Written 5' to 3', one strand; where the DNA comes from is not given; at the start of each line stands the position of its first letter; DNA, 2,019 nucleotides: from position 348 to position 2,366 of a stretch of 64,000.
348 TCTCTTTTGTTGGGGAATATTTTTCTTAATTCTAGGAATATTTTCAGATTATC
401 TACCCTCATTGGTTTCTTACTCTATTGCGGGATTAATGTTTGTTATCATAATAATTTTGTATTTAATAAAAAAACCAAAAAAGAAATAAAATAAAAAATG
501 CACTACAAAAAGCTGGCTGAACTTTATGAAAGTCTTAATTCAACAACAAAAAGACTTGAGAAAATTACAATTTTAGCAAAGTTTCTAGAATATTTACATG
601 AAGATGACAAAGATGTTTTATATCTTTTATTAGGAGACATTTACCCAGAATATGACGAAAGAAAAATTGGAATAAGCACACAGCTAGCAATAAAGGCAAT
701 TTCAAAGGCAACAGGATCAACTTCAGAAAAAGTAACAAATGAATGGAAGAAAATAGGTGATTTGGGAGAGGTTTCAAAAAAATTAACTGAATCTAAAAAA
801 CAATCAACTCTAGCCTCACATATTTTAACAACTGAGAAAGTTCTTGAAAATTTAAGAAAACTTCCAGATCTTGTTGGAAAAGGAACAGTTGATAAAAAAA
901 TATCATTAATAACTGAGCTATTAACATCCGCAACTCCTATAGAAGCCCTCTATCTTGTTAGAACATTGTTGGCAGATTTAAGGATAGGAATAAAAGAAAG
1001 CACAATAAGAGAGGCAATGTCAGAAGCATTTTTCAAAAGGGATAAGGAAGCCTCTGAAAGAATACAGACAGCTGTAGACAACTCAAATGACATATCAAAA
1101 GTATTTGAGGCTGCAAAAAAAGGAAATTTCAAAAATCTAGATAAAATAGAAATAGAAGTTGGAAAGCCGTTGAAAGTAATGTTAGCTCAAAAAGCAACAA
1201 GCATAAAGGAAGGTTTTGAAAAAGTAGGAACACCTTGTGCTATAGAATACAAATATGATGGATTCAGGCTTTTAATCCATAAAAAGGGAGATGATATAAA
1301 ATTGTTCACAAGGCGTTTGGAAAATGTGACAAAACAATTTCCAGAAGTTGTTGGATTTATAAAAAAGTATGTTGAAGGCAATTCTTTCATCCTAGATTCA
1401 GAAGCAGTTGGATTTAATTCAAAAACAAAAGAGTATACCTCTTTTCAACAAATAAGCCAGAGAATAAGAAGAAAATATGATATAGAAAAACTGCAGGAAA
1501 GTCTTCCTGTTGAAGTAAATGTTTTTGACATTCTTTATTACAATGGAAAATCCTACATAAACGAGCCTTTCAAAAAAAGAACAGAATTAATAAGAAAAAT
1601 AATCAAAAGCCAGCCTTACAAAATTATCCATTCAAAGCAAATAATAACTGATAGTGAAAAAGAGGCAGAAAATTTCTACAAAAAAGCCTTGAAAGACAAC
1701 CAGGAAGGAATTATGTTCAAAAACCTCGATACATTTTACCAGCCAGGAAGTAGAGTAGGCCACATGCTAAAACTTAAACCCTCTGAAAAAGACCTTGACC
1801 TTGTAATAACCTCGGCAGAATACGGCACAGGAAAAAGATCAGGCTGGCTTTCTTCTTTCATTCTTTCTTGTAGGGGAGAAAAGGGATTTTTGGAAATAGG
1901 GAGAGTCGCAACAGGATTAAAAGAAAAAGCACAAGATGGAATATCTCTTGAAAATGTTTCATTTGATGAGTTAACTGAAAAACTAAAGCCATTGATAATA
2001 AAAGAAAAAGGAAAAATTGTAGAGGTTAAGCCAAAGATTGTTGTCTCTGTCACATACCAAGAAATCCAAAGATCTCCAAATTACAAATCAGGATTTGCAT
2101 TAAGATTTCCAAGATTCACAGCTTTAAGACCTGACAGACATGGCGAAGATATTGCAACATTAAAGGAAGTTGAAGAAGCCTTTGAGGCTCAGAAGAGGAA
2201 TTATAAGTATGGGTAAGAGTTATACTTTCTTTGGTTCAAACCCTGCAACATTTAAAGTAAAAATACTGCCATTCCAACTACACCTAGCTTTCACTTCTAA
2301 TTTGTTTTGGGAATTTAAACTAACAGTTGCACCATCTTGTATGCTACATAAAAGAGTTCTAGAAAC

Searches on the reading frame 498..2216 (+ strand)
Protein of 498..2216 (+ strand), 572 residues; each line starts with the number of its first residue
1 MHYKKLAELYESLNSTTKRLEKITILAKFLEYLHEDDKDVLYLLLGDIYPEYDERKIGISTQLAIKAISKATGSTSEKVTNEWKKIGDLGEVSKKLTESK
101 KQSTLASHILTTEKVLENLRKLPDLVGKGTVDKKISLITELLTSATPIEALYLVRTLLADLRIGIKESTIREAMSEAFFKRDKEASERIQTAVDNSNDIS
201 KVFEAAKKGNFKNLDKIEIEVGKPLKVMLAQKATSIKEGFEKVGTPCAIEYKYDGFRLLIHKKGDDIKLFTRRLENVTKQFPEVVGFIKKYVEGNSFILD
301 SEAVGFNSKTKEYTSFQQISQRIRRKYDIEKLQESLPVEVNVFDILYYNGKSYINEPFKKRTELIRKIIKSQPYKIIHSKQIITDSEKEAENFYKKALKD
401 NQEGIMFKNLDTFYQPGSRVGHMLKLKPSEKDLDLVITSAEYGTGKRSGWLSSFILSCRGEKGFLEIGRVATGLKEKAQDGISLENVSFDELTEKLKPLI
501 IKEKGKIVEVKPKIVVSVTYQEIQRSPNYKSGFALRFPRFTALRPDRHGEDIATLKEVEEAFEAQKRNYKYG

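Call 57: find_encoding_contigs(protein=window:498-2216:+, flank=10000, max_places=2)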
Protein window:498-2216:+ (572 aa): 6 contigs read that carry it; 2 places shown.
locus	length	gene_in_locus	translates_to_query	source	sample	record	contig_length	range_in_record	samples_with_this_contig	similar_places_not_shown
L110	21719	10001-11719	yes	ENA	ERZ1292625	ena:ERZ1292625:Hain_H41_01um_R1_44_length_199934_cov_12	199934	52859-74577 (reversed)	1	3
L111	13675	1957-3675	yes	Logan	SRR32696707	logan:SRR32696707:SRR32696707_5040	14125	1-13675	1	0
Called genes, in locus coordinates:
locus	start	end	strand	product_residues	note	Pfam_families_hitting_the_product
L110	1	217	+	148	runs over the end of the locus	-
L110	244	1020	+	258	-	PF00142:Fer4_NifH, PF01656:CbiA, PF06564:CBP_BcsQ, PF09140:MipZ, PF10609:ParA, PF13614:AAA_31, PF13500:AAA_26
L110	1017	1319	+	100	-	-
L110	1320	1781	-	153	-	PF00078:RVT_1 (weak)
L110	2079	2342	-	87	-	-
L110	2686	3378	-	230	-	-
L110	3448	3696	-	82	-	-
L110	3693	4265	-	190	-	PF04471:Mrr_cat (weak)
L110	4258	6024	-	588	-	PF00133:tRNA-synt_1, PF09334:tRNA-synt_1g, PF00133:tRNA-synt_1, PF01406:tRNA-synt_1e (weak), PF08264:Anticodon_1, PF19303:Anticodon_3 (faint), PF01588:tRNA_bind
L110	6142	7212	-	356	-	-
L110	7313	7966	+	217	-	-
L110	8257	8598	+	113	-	-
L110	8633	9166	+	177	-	PF00827:Ribosomal_L15e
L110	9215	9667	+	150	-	-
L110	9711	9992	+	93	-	-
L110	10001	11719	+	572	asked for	PF04675:DNA_ligase_A_N, PF01068:DNA_ligase_A_M, PF04679:DNA_ligase_A_C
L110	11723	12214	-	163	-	-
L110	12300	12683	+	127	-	-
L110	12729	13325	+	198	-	PF00081:Sod_Fe_N, PF02777:Sod_Fe_C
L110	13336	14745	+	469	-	PF19295:SufBD_N (weak), PF01458:SUFBD_core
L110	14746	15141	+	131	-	PF01592:NifU_N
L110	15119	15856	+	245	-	PF02463:SMC_N (weak), PF00005:ABC_tran, PF13304:AAA_21 (faint)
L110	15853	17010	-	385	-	-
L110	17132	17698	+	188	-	PF00352:TBP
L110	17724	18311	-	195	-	-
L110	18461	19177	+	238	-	PF01978:TrmB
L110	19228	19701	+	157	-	PF01476:LysM (weak)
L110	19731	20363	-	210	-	-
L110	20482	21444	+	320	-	PF01022:HTH_5 (faint), PF01047:MarR (faint), PF13404:HTH_AsnC-type, PF13412:HTH_24, PF13730:HTH_36 (faint), PF22451:NirdL-like_HTH (faint), PF13404:HTH_AsnC-type, PF13412:HTH_24, +1 more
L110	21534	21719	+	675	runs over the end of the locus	PF17207:MCM_OB, PF00493:MCM, PF07726:AAA_3 (weak), PF01078:Mg_chelatase (weak), PF17855:MCM_lid, PF21120: (weak)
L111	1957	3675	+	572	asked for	PF04675:DNA_ligase_A_N, PF01068:DNA_ligase_A_M, PF04679:DNA_ligase_A_C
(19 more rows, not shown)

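Call 84: search_protein_families(library=phrogs, proteins=[L110:2689-3393:-], max_evalue=0.01)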
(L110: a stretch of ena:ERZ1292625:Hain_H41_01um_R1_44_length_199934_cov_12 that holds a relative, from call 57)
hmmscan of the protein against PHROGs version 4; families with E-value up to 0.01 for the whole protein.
L110:2689-3393:- (235 aa): 1 family
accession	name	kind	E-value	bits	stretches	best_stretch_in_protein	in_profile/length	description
phrog_14432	-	unknown function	0.0078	17.2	0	62-129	120-187/191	-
